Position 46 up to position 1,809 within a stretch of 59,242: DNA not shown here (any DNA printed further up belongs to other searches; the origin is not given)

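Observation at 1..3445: RiPP-like cassette at the contig edge: KxxxW precursor + radical SAM/SPASM maturase + PEP-synthase-like phosphotransferase, bounded by tRNA-His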

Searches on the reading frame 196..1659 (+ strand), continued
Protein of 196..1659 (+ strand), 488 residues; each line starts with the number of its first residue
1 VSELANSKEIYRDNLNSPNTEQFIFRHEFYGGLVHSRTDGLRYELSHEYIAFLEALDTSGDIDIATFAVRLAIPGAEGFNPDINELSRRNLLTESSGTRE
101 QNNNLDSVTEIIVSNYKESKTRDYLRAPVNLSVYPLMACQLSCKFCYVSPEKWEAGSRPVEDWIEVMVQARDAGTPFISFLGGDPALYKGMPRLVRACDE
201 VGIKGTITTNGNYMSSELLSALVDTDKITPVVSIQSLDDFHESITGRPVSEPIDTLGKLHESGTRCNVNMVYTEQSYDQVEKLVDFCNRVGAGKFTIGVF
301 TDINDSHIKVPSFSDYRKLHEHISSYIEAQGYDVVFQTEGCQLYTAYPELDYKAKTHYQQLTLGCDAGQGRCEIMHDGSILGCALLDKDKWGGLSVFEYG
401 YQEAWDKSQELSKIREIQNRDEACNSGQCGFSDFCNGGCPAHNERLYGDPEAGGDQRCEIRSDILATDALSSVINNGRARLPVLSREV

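Call 53: search_protein_families(library=ncbifam, proteins=[L013:6007-7350:+, L007:5986-7326:+, L010:6001-7284:+, P0011, P0009, P0002, P0006], max_evalue=1e-8)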
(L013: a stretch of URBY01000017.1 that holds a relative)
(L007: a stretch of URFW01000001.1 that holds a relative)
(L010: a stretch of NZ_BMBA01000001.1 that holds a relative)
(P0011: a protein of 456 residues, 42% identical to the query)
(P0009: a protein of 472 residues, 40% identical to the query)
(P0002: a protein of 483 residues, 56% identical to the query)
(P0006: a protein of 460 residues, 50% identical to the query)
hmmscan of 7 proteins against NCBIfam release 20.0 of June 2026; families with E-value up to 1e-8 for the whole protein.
L013:6007-7350:+ (448 aa): 38 families (the best 25 are shown)
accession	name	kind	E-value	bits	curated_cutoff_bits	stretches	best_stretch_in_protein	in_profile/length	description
TIGR04080.1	rSAM_pep_cyc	equivalog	1.2e-84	284.6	500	1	3-445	2-439/440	KxxxW cyclic peptide radical SAM maturase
TIGR04055.1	rSAM_NirJ2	equivalog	2.1e-26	93.2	500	1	121-428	7-306/326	putative heme d1 biosynthesis radical SAM protein NirJ2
TIGR04545.1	rSAM_ahbD_hemeb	equivalog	2.8e-22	79.6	500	1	123-428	9-322/339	heme b synthase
TIGR03962.1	mycofact_rSAM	equivalog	8.2e-22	77.8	265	1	110-429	8-317/339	mycofactocin radical SAM maturase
TIGR04133.1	rSAM_w_lipo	hypoth_equivalog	9e-22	77.5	425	1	124-425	34-331/350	TIGR04133 family radical SAM/SPASM protein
TIGR02109.1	PQQ_syn_pqqE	equivalog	1.3e-21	77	381.35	1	113-426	6-313/358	pyrroloquinoline quinone biosynthesis protein PqqE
NF012164.0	AlbA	equivalog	2.8e-19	68.9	850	1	107-434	106-420/442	subtilosin maturase AlbA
TIGR04054.1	rSAM_NirJ1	equivalog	2.9e-19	69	650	1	120-278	42-202/387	putative heme d1 biosynthesis radical SAM protein NirJ1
NF050035.1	rSAM_WgK_link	exception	1.8e-18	66.7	650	1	107-294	2-192/367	radical SAM/SPASM peptide maturase WgkB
NF047865.1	rSAM_PapB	equivalog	2.6e-18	66.3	340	1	122-435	11-326/330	PapB family radical SAM/SPASM ranthipeptide maturase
TIGR02668.1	moaA_archaeal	equivalog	4.5e-18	65.3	325.25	1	122-334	18-231/303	GTP 3',8-cyclase MoaA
TIGR04250.1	SCM_rSAM_ScmE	equivalog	8.9e-18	64.3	400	1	115-428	4-330/358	SynChlorMet cassette radical SAM/SPASM protein ScmE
TIGR04251.1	SCM_rSAM_ScmF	equivalog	1.3e-17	64.2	400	1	118-436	8-332/353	SynChlorMet cassette radical SAM/SPASM protein ScmF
TIGR04051.1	rSAM_NirJ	equivalog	2.9e-17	62.7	515.45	1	124-425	12-328/354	heme d1 biosynthesis radical SAM protein NirJ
TIGR04303.1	GeoRSP_rSAM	equivalog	4.8e-17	62.5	400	1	120-429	11-310/325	GeoRSP system radical SAM/SPASM protein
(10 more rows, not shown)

L007:5986-7326:+ (447 aa): 35 families (the best 25 are shown)
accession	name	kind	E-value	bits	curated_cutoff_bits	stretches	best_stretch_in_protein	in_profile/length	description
TIGR04080.1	rSAM_pep_cyc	equivalog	1.5e-84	284.3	500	1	4-444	5-439/440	KxxxW cyclic peptide radical SAM maturase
TIGR04055.1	rSAM_NirJ2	equivalog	8.5e-28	97.8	500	1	120-427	7-306/326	putative heme d1 biosynthesis radical SAM protein NirJ2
TIGR02109.1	PQQ_syn_pqqE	equivalog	1.5e-22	80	381.35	1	112-425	6-313/358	pyrroloquinoline quinone biosynthesis protein PqqE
TIGR03962.1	mycofact_rSAM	equivalog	4.7e-22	78.6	265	1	106-428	5-317/339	mycofactocin radical SAM maturase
TIGR04133.1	rSAM_w_lipo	hypoth_equivalog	7.4e-22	77.8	425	1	123-424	34-331/350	TIGR04133 family radical SAM/SPASM protein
TIGR04545.1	rSAM_ahbD_hemeb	equivalog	4.3e-21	75.7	500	1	122-426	9-319/339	heme b synthase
TIGR04303.1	GeoRSP_rSAM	equivalog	1.9e-20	73.7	400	1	118-428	10-310/325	GeoRSP system radical SAM/SPASM protein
TIGR04054.1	rSAM_NirJ1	equivalog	8.2e-20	70.8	650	1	118-296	41-223/387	putative heme d1 biosynthesis radical SAM protein NirJ1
NF045574.1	sacti_mat_StsB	exception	2e-19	69.8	625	1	122-445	105-416/466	StsB family radical SAM/SPASM domain sactipeptide maturase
TIGR03913.1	rad_SAM_trio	equivalog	2.4e-19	69.1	591.75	1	112-425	18-336/477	GDL motif peptide-associated radical SAM/SPASM maturase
TIGR04051.1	rSAM_NirJ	equivalog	5e-18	65.2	515.45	1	123-424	12-328/354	heme d1 biosynthesis radical SAM protein NirJ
TIGR04250.1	SCM_rSAM_ScmE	equivalog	8.4e-18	64.4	400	1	114-428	4-331/358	SynChlorMet cassette radical SAM/SPASM protein ScmE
NF047865.1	rSAM_PapB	equivalog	1.7e-17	63.7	340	1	121-436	11-328/330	PapB family radical SAM/SPASM ranthipeptide maturase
NF050035.1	rSAM_WgK_link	exception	1.3e-16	60.6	650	1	106-436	2-355/367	radical SAM/SPASM peptide maturase WgkB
NF041298.1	rSAM_mat_DynA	equivalog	3.3e-16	59.2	450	1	117-443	5-339/356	dynobactin maturation radical SAM/SPASM protein DynA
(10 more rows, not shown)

L010:6001-7284:+ (428 aa): 35 families (the best 25 are shown)
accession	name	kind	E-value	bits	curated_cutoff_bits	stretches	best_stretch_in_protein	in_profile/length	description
TIGR04080.1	rSAM_pep_cyc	equivalog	1.1e-113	380.3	500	1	1-424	6-425/440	KxxxW cyclic peptide radical SAM maturase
TIGR02109.1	PQQ_syn_pqqE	equivalog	1.5e-25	89.9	381.35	1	103-421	3-314/358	pyrroloquinoline quinone biosynthesis protein PqqE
TIGR04340.1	rSAM_ACGX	hypoth_equivalog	4.5e-19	68.9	400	1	115-423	11-323/341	radical SAM/SPASM domain protein, ACGX system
TIGR04303.1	GeoRSP_rSAM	equivalog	6.7e-19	68.6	400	1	104-202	2-99/325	GeoRSP system radical SAM/SPASM protein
TIGR03962.1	mycofact_rSAM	equivalog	3.7e-18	65.8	265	1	101-249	6-159/339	mycofactocin radical SAM maturase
TIGR02668.1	moaA_archaeal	equivalog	9.8e-18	64.2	325.25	1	110-305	13-214/303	GTP 3',8-cyclase MoaA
TIGR04250.1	SCM_rSAM_ScmE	equivalog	8.8e-17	61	400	1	109-199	5-98/358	SynChlorMet cassette radical SAM/SPASM protein ScmE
NF038283.1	viperin_w_prok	equivalog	1.3e-16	60.7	180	1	114-307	9-212/281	viperin family antiviral radical SAM protein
TIGR04545.1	rSAM_ahbD_hemeb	equivalog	3.6e-16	59.5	500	1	114-422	7-320/339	heme b synthase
TIGR04055.1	rSAM_NirJ2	equivalog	4.2e-16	59.4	500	1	114-422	7-306/326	putative heme d1 biosynthesis radical SAM protein NirJ2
NF001199.0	PRK00164.2-1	equivalog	5.4e-16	58.6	231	1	109-304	14-216/308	GTP 3',8-cyclase MoaA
TIGR02666.1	moaA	equivalog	1.5e-15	57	284.05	1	114-304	17-220/336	GTP 3',8-cyclase MoaA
NF045574.1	sacti_mat_StsB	exception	6e-15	55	625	1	103-212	91-203/466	StsB family radical SAM/SPASM domain sactipeptide maturase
TIGR04133.1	rSAM_w_lipo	hypoth_equivalog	1.6e-14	53.6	425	1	95-418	11-330/350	TIGR04133 family radical SAM/SPASM protein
NF050035.1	rSAM_WgK_link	exception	3.1e-14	52.8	650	1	102-273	4-181/367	radical SAM/SPASM peptide maturase WgkB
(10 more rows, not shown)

P0011 (456 aa): 30 families (the best 25 are shown)
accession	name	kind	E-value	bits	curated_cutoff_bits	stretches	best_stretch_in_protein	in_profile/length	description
TIGR04080.1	rSAM_pep_cyc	equivalog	5.8e-61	206.5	500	1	7-442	2-438/440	KxxxW cyclic peptide radical SAM maturase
TIGR03962.1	mycofact_rSAM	equivalog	2.9e-24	85.9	265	1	113-443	6-332/339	mycofactocin radical SAM maturase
TIGR02109.1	PQQ_syn_pqqE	equivalog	8.2e-24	84.2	381.35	1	115-445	3-333/358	pyrroloquinoline quinone biosynthesis protein PqqE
TIGR04545.1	rSAM_ahbD_hemeb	equivalog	1.4e-19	70.8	500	1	127-285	8-169/339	heme b synthase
TIGR04051.1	rSAM_NirJ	equivalog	5.9e-16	58.4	515.45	1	128-309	11-193/354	heme d1 biosynthesis radical SAM protein NirJ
TIGR04250.1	SCM_rSAM_ScmE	equivalog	1.1e-14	54.2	400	0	122-286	6-174/358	SynChlorMet cassette radical SAM/SPASM protein ScmE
TIGR02668.1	moaA_archaeal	equivalog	3.4e-14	52.5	325.25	1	120-280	11-175/303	GTP 3',8-cyclase MoaA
TIGR04055.1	rSAM_NirJ2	equivalog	4.1e-13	49.6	500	1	127-440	8-320/326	putative heme d1 biosynthesis radical SAM protein NirJ2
TIGR04303.1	GeoRSP_rSAM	equivalog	7.5e-13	48.7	400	1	116-442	2-324/325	GeoRSP system radical SAM/SPASM protein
TIGR04340.1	rSAM_ACGX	hypoth_equivalog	2.2e-12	46.9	400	0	345-442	247-337/341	radical SAM/SPASM domain protein, ACGX system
NF038283.1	viperin_w_prok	equivalog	2.2e-12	46.8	180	1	127-262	10-161/281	viperin family antiviral radical SAM protein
TIGR04251.1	SCM_rSAM_ScmF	equivalog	5.5e-12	45.7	400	1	123-288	8-179/353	SynChlorMet cassette radical SAM/SPASM protein ScmF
TIGR04347.1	pseudo_SAM_Halo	equivalog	5.9e-12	45.5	525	1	127-300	46-220/390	TIGR04347 family pseudo-SAM/SPASM protein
NF045574.1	sacti_mat_StsB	exception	7.2e-12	44.9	625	1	128-298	105-275/466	StsB family radical SAM/SPASM domain sactipeptide maturase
TIGR04085.1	rSAM_more_4Fe4S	domain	2.3e-11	44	27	1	351-442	1-93/93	SPASM domain-containing protein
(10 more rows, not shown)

P0009 (472 aa): 23 families
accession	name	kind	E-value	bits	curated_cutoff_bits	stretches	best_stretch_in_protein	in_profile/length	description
TIGR04080.1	rSAM_pep_cyc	equivalog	9.8e-64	215.7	500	1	11-430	4-423/440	KxxxW cyclic peptide radical SAM maturase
TIGR03913.1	rad_SAM_trio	equivalog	2.2e-16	59.3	591.75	1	125-428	27-336/477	GDL motif peptide-associated radical SAM/SPASM maturase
NF045574.1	sacti_mat_StsB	exception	2.3e-16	59.7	625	1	126-285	105-266/466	StsB family radical SAM/SPASM domain sactipeptide maturase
TIGR04250.1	SCM_rSAM_ScmE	equivalog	5.8e-16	58.3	400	0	124-256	10-146/358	SynChlorMet cassette radical SAM/SPASM protein ScmE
TIGR04340.1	rSAM_ACGX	hypoth_equivalog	5.9e-16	58.6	400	1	162-437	55-329/341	radical SAM/SPASM domain protein, ACGX system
TIGR04303.1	GeoRSP_rSAM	equivalog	1.1e-15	58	400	1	114-431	2-310/325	GeoRSP system radical SAM/SPASM protein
TIGR02109.1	PQQ_syn_pqqE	equivalog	1.6e-15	56.9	381.35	1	113-286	3-180/358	pyrroloquinoline quinone biosynthesis protein PqqE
NF050035.1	rSAM_WgK_link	exception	2.1e-15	56.6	650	0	114-248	6-144/367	radical SAM/SPASM peptide maturase WgkB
TIGR03962.1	mycofact_rSAM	equivalog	1.1e-14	54.4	265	0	360-430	244-316/339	mycofactocin radical SAM maturase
TIGR04055.1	rSAM_NirJ2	equivalog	2.3e-14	53.7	500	1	126-432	9-308/326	putative heme d1 biosynthesis radical SAM protein NirJ2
TIGR04545.1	rSAM_ahbD_hemeb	equivalog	3.4e-13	49.7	500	0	347-430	241-320/339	heme b synthase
TIGR04251.1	SCM_rSAM_ScmF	equivalog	4.1e-13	49.4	400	1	121-281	6-175/353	SynChlorMet cassette radical SAM/SPASM protein ScmF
TIGR02668.1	moaA_archaeal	equivalog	3.9e-12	45.8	325.25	1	125-289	18-187/303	GTP 3',8-cyclase MoaA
TIGR04053.2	TIGR04053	equivalog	5.2e-12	45.7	395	0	320-429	242-346/366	TIGR04053 family radical SAM/SPASM domain-containing protein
TIGR04085.1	rSAM_more_4Fe4S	domain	8.4e-12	45.4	27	1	355-446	1-93/93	SPASM domain-containing protein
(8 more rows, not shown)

P0002 (483 aa): 19 families
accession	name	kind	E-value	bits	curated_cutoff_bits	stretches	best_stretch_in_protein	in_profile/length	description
TIGR04080.1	rSAM_pep_cyc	equivalog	1e-64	218.9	500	1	20-445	6-427/440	KxxxW cyclic peptide radical SAM maturase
TIGR04403.1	rSAM_skfB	equivalog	2.5e-22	79.2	300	1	112-295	89-273/402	sporulation killing factor system radical SAM maturase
TIGR04055.1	rSAM_NirJ2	equivalog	2.8e-17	63.3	500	1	138-442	10-307/326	putative heme d1 biosynthesis radical SAM protein NirJ2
TIGR03913.1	rad_SAM_trio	equivalog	3e-17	62.2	591.75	1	135-444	26-341/477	GDL motif peptide-associated radical SAM/SPASM maturase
TIGR04545.1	rSAM_ahbD_hemeb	equivalog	3.6e-16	59.5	500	1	136-448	8-327/339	heme b synthase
TIGR02109.1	PQQ_syn_pqqE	equivalog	2e-15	56.6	381.35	1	127-465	6-337/358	pyrroloquinoline quinone biosynthesis protein PqqE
NF050035.1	rSAM_WgK_link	exception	7.7e-14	51.4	650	0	358-457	263-361/367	radical SAM/SPASM peptide maturase WgkB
TIGR04347.1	pseudo_SAM_Halo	equivalog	2.2e-12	46.9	525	1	137-296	47-209/390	TIGR04347 family pseudo-SAM/SPASM protein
NF045574.1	sacti_mat_StsB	exception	3.3e-12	46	625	1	137-294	105-264/466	StsB family radical SAM/SPASM domain sactipeptide maturase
TIGR04303.1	GeoRSP_rSAM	equivalog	4.7e-12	46.1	400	1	125-446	2-314/325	GeoRSP system radical SAM/SPASM protein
TIGR04051.1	rSAM_NirJ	equivalog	1.3e-11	44.1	515.45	1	138-297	12-174/354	heme d1 biosynthesis radical SAM protein NirJ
TIGR04340.1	rSAM_ACGX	hypoth_equivalog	3.9e-11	42.8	400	1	163-445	46-326/341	radical SAM/SPASM domain protein, ACGX system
TIGR03470.1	HpnH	equivalog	6.5e-11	41.8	225.05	1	124-298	24-199/318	adenosyl-hopene transferase HpnH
TIGR04133.1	rSAM_w_lipo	hypoth_equivalog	1.7e-10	40.4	425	1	137-438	33-331/350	TIGR04133 family radical SAM/SPASM protein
TIGR04251.1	SCM_rSAM_ScmF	equivalog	2e-10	40.6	400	1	132-292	8-175/353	SynChlorMet cassette radical SAM/SPASM protein ScmF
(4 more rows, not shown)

P0006 (460 aa): 31 families (the best 25 are shown)
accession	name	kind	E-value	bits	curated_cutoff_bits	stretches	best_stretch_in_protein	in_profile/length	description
TIGR04080.1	rSAM_pep_cyc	equivalog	4e-73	246.6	500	1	3-428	2-426/440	KxxxW cyclic peptide radical SAM maturase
TIGR04055.1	rSAM_NirJ2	equivalog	8.3e-23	81.4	500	1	122-426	9-307/326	putative heme d1 biosynthesis radical SAM protein NirJ2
TIGR04545.1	rSAM_ahbD_hemeb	equivalog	6.1e-22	78.5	500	1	122-425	9-320/339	heme b synthase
TIGR04340.1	rSAM_ACGX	hypoth_equivalog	1.7e-21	76.8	400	1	123-433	13-330/341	radical SAM/SPASM domain protein, ACGX system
TIGR03962.1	mycofact_rSAM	equivalog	1.2e-18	67.4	265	1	107-425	6-316/339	mycofactocin radical SAM maturase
TIGR02109.1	PQQ_syn_pqqE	equivalog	2.1e-18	66.4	381.35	1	111-423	5-313/358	pyrroloquinoline quinone biosynthesis protein PqqE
TIGR04133.1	rSAM_w_lipo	hypoth_equivalog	2e-17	63.2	425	1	162-424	77-333/350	TIGR04133 family radical SAM/SPASM protein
TIGR03913.1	rad_SAM_trio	equivalog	8.9e-17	60.6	591.75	1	112-425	18-338/477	GDL motif peptide-associated radical SAM/SPASM maturase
TIGR04053.2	TIGR04053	equivalog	9.3e-17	61.3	395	1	122-293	17-196/366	TIGR04053 family radical SAM/SPASM domain-containing protein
TIGR04051.1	rSAM_NirJ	equivalog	8.8e-16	57.8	515.45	1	123-425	12-331/354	heme d1 biosynthesis radical SAM protein NirJ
NF050035.1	rSAM_WgK_link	exception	1.4e-15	57.2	650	0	341-434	260-355/367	radical SAM/SPASM peptide maturase WgkB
TIGR02668.1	moaA_archaeal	equivalog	2e-15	56.5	325.25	1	114-370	11-267/303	GTP 3',8-cyclase MoaA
TIGR04347.1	pseudo_SAM_Halo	equivalog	5.4e-15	55.6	525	1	121-281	46-209/390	TIGR04347 family pseudo-SAM/SPASM protein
TIGR02666.1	moaA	equivalog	5.9e-14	51.8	284.05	1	122-277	19-186/336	GTP 3',8-cyclase MoaA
TIGR04054.1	rSAM_NirJ1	equivalog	1.4e-13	50.3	650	1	122-433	45-373/387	putative heme d1 biosynthesis radical SAM protein NirJ1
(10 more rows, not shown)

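Call 81: search_protein_families(library=padloc, proteins=[window:196-1659:+], max_evalue=0.01)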
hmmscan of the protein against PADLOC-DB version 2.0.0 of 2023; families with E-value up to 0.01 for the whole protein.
window:196-1659:+ (488 aa): 3 families
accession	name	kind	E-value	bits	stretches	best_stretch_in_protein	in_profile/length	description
PDLC02903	pVip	-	1.3e-16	58.9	1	136-322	7-194/257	Viperins not associated with kinases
PDLC02904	pVip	-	3.7e-16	57.5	1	138-329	12-206/262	Viperins associated with kinases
PDLC02905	pVip-kinase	-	1e-12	46.1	1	106-249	162-306/474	Viperin-kinase fusion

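Call 86: search_protein_families(library=pfam, proteins=[L010:7358-8539:+, L025:6311-7510:+, L010:4137-5030:+, L010:5104-5412:+, L025:3352-4236:-, L025:4239-4607:-, L047:2014-2319:+, L003:9243-9791:+, L002:920-1615:-], max_evalue=0.001)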
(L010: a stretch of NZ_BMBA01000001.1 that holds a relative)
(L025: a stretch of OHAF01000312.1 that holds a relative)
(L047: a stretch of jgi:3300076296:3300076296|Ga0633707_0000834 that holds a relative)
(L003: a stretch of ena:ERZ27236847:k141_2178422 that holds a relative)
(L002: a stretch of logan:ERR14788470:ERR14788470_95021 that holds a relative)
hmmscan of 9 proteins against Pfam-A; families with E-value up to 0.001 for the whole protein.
L010:7358-8539:+ (394 aa): 3 families
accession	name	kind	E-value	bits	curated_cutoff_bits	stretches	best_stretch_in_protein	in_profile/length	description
PF07690.21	MFS_1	-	7.1e-34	117.7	33.4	2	25-331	15-330/347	Major Facilitator Superfamily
PF05977.19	MFS_3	-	2.2e-06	26.9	27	1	41-121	45-130/524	Transmembrane secretion effector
PF12832.13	MFS_1_like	-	5.6e-06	26.1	25.2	1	31-253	24-251/373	MFS_1 like family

L025:6311-7510:+ (400 aa): 1 family
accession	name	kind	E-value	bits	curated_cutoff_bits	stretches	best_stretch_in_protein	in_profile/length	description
PF07690.21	MFS_1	-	1.8e-30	106.5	33.4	1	20-350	5-345/347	Major Facilitator Superfamily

L010:4137-5030:+ (298 aa): 1 family
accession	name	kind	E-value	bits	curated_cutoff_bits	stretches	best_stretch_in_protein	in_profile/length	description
PF00959.24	Phage_lysozyme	-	3.7e-31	108.5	22.3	1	156-285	1-125/125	Phage lysozyme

L010:5104-5412:+ (103 aa): 0 families

L025:3352-4236:- (295 aa): 2 families
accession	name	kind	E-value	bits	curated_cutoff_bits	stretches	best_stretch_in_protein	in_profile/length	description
PF00583.31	Acetyltransf_1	-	7e-07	30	20.7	1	161-273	15-116/116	Acetyltransferase (GNAT) family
PF13508.13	Acetyltransf_7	-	0.00011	23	27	1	181-274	5-83/84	Acetyltransferase (GNAT) domain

L025:4239-4607:- (123 aa): 0 families

L047:2014-2319:+ (102 aa): 2 families
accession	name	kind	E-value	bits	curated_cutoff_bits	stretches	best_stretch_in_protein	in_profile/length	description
PF01476.26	LysM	-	4.4e-05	23.8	20.9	1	52-98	1-43/43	LysM domain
PF23473.1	LysM3_LYK4_5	-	0.00045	20.7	29.3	1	52-86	5-36/48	LYK4/5 LysM3 domain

L003:9243-9791:+ (183 aa): 0 families

L002:920-1615:- (232 aa): 0 families
